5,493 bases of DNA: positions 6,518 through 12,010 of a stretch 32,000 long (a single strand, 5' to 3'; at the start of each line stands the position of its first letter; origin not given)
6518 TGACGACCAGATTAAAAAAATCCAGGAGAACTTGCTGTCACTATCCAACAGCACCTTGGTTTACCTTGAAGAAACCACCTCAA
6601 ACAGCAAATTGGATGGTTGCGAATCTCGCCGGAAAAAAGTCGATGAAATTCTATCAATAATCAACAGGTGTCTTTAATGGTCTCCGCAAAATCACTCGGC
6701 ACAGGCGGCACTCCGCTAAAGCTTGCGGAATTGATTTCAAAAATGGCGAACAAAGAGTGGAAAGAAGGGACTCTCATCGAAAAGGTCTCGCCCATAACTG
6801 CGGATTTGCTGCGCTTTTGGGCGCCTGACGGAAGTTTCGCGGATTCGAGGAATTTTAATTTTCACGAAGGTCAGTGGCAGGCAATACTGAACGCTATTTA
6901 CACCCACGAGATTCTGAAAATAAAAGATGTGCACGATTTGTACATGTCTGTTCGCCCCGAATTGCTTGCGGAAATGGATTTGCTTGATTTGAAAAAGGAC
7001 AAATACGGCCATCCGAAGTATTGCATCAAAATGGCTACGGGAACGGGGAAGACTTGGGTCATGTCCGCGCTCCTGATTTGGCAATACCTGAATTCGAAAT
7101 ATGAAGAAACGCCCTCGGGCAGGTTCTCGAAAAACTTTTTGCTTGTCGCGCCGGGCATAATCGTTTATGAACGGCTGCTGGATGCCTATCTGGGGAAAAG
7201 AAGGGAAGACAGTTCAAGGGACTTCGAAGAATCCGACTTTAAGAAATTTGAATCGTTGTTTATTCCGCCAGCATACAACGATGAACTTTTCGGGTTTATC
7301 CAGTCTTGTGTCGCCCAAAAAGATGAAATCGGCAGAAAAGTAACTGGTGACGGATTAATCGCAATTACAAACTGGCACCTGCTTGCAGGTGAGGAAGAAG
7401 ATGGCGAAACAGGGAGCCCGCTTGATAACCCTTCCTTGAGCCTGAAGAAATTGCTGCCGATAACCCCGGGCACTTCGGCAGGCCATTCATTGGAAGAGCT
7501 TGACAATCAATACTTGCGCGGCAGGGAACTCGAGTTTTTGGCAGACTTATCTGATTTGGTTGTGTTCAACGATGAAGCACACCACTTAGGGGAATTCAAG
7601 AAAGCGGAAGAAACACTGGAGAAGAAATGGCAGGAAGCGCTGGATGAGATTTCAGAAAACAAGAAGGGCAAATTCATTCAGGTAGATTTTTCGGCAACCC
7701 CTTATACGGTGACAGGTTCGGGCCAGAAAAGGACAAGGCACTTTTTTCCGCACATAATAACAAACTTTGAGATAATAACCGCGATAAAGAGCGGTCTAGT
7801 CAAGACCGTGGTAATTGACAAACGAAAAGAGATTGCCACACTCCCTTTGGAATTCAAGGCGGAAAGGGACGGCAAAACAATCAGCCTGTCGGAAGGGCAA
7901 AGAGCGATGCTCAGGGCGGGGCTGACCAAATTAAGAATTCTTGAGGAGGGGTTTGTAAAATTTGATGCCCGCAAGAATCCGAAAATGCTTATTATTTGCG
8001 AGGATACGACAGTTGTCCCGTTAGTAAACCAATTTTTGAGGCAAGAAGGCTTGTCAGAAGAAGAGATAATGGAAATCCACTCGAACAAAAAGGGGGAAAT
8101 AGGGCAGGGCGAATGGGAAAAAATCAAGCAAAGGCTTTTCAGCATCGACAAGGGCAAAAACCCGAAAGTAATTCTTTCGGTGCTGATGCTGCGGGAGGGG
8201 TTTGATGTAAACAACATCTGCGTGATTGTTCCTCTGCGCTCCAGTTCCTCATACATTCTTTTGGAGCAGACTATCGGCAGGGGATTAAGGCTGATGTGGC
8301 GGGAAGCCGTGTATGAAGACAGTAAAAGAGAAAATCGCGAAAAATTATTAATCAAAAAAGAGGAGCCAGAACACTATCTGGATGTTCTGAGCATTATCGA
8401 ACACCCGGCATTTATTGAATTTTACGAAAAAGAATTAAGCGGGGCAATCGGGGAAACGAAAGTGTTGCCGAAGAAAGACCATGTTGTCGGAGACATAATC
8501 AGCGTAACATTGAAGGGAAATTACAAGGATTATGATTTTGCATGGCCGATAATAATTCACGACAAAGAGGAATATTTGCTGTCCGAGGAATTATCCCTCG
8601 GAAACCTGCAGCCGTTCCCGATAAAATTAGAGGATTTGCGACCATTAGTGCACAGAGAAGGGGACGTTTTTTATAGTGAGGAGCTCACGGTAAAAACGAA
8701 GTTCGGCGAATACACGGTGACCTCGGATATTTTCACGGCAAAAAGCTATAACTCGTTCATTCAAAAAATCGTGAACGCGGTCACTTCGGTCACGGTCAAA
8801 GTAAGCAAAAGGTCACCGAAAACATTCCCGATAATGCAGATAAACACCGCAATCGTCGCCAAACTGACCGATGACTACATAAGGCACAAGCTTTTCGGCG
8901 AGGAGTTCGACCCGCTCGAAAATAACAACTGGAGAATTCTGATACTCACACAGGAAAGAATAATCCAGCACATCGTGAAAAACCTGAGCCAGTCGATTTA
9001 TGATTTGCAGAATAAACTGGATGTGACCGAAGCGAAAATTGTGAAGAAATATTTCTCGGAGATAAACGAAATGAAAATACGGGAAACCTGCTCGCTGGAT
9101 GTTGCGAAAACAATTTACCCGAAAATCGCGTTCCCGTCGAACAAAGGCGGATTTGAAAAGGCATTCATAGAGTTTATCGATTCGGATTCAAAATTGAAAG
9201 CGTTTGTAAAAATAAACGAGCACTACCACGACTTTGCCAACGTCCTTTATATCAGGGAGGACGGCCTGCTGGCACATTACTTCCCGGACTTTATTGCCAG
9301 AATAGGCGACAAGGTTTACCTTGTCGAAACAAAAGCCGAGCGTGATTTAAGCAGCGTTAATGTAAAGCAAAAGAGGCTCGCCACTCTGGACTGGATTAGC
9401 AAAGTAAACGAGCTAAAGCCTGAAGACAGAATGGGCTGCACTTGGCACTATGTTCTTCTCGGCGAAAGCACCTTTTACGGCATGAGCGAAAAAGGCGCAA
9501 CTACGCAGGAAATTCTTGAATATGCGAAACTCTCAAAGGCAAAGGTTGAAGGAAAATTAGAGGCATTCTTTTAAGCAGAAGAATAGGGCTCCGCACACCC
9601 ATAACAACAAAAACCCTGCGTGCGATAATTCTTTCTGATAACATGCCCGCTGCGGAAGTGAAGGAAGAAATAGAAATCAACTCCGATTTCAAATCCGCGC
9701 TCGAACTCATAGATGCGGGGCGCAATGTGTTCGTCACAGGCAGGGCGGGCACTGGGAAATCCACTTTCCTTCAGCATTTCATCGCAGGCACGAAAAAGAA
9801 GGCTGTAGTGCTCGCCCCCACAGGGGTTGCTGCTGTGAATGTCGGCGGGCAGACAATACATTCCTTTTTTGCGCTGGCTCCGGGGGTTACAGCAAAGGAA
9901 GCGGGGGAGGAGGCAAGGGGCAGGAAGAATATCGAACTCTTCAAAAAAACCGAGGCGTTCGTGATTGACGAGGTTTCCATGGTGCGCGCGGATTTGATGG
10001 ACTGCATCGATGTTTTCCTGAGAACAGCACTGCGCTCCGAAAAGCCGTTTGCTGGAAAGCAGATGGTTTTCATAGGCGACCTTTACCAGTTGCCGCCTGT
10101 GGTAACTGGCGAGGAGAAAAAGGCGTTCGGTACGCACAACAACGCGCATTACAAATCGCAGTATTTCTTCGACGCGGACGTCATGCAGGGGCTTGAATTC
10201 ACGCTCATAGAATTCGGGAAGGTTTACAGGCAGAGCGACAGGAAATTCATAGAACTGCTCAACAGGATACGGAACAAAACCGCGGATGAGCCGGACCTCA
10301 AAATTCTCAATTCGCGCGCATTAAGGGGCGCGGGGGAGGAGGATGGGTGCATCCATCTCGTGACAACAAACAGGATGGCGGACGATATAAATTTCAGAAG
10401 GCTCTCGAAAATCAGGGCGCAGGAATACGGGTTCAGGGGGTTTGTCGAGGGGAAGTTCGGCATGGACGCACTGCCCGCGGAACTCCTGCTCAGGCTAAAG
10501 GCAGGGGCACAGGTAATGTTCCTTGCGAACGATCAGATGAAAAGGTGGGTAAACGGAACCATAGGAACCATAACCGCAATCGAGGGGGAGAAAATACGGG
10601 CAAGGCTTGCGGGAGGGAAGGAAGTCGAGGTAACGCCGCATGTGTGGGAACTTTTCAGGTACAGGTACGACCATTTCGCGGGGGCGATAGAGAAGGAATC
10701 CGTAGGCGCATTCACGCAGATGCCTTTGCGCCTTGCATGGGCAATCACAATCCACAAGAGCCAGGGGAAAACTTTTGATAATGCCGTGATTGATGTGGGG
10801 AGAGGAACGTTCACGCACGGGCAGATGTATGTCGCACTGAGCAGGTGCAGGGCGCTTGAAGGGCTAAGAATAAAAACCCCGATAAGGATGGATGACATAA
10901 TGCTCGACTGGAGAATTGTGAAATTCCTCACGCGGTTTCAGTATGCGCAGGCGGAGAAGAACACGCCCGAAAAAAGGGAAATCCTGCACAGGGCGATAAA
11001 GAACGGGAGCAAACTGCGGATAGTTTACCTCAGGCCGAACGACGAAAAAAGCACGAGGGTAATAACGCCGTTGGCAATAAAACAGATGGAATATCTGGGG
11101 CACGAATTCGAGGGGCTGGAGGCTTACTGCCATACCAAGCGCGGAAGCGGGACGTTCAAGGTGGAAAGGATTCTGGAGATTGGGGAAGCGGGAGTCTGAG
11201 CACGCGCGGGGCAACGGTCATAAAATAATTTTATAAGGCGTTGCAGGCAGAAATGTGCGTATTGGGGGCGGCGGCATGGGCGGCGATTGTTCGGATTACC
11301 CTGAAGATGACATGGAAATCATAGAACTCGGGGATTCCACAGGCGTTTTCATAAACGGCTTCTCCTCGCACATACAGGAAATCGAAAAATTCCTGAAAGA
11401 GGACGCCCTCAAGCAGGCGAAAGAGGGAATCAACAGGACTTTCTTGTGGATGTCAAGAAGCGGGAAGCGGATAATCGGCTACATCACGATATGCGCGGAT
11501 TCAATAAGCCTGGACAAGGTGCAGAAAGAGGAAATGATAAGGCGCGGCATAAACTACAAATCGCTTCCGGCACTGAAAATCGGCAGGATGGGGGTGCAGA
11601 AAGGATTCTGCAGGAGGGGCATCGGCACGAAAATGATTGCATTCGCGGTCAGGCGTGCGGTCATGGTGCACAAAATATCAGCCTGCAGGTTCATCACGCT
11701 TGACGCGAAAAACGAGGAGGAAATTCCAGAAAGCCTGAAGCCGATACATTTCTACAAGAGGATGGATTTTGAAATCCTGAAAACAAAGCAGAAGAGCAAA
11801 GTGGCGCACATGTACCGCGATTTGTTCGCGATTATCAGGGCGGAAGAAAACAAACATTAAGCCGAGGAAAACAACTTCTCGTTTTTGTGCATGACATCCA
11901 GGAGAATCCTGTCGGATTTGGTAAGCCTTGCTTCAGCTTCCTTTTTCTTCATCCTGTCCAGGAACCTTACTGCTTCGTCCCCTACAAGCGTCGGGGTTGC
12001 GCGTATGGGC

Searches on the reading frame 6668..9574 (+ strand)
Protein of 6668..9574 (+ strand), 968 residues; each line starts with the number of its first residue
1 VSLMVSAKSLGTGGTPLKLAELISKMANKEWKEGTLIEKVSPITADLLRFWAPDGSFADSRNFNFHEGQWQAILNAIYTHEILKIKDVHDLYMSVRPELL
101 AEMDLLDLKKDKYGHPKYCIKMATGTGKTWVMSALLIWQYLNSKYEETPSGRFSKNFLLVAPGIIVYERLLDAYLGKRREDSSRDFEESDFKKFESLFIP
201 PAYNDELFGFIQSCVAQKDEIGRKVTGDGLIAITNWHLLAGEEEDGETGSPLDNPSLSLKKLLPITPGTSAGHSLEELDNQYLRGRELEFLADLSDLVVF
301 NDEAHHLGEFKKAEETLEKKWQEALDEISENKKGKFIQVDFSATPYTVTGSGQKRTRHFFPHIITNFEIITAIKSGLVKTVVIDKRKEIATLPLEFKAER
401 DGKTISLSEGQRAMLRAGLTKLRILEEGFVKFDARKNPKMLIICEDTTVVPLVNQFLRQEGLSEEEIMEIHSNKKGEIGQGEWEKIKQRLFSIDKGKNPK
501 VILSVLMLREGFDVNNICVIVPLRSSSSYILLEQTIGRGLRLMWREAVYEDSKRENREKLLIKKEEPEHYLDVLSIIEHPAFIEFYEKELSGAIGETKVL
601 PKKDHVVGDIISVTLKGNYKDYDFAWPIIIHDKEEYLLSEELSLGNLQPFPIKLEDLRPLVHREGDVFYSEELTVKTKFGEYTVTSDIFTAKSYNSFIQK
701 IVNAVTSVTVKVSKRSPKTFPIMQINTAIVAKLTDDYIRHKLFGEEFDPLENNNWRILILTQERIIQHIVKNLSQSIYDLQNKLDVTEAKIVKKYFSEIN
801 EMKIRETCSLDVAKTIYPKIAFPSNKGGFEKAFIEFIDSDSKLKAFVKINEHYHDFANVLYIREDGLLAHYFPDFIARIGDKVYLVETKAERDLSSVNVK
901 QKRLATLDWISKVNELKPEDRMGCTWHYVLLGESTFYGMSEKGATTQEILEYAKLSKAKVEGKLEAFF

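Call 12: search_protein_families(library=pfam, proteins=[window:6668-9574:+], max_evalue=0.01)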
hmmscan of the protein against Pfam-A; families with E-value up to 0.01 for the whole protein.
window:6668-9574:+ (968 aa): 2 families
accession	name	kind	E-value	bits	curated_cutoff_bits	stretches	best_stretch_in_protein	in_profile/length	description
PF04851.21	ResIII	-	4.8e-15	56.3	22.5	1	69-346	8-163/164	Type III restriction enzyme, res subunit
PF00271.37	Helicase_C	-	7e-06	26.7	23.5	1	422-541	3-108/110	Helicase conserved C-terminal domain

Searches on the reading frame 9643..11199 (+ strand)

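Call 12: search_protein_families(library=pfam, proteins=[window:9643-11199:+], max_evalue=0.01)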
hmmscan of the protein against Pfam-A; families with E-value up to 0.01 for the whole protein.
window:9643-11199:+ (518 aa): 15 families
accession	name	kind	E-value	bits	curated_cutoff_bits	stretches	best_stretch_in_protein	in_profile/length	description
PF05970.20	PIF1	-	1.8e-31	109.9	25.9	1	16-216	6-219/223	PIF1-like helicase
PF13245.12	AAA_19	-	9e-12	45.8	25.1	1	25-153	10-132/134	AAA domain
PF13604.12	AAA_30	-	2.8e-11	43.9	27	1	28-158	20-136/191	AAA domain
PF13280.12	WYL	-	3.6e-07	30.5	21.8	1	446-513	4-68/70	WYL domain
PF13538.12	UvrD_C_2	-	6.2e-06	26.4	27.4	1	364-403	1-46/52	UvrD-like helicase C-terminal domain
PF01443.25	Viral_helicase1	-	4e-05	24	21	0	30-75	2-50/228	Viral superfamily 1 RNA helicase core domain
PF02689.20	Herpes_Helicase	-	5.3e-05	21.9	27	0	367-411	732-777/808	Helicase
PF00270.35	DEAD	-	0.00016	21.9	26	1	18-102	6-94/167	DEAD/DEAH box helicase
PF21530.3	Pif1_2B_dom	-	0.00022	21.3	23.9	1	280-312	13-46/47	DNA helicase Pif1, 2B domain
PF13191.12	AAA_16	-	0.0012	19.8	32.6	1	19-57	15-56/167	AAA ATPase domain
PF18335.7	SH3_13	-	0.0012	19.1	41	1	286-317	27-58/65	ATP-dependent RecD-like DNA helicase SH3 domain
PF13479.12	AAA_24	-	0.0021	18.4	27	1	27-122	3-84/195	AAA domain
PF13401.12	AAA_22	-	0.0051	17.6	27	0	27-120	6-102/130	AAA domain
PF06745.19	ATPase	-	0.0064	16.3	26.6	0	25-49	18-42/231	KaiC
PF20720.3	nSTAND3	-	0.0082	16.3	27.2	0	14-52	5-43/155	Novel STAND NTPase 3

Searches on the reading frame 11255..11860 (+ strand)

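Call 12: search_protein_families(library=pfam, proteins=[window:11255-11860:+], max_evalue=0.01)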
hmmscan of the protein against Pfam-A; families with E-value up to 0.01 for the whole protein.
window:11255-11860:+ (201 aa): 3 families
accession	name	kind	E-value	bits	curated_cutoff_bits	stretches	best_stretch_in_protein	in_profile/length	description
PF13508.13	Acetyltransf_7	-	1.3e-06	29.1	27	1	71-173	12-83/84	Acetyltransferase (GNAT) domain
PF13673.13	Acetyltransf_10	-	0.00016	22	23.6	1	40-175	10-110/128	Acetyltransferase (GNAT) domain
PF00583.31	Acetyltransf_1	-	0.0012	19.6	20.7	1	59-172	27-116/116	Acetyltransferase (GNAT) family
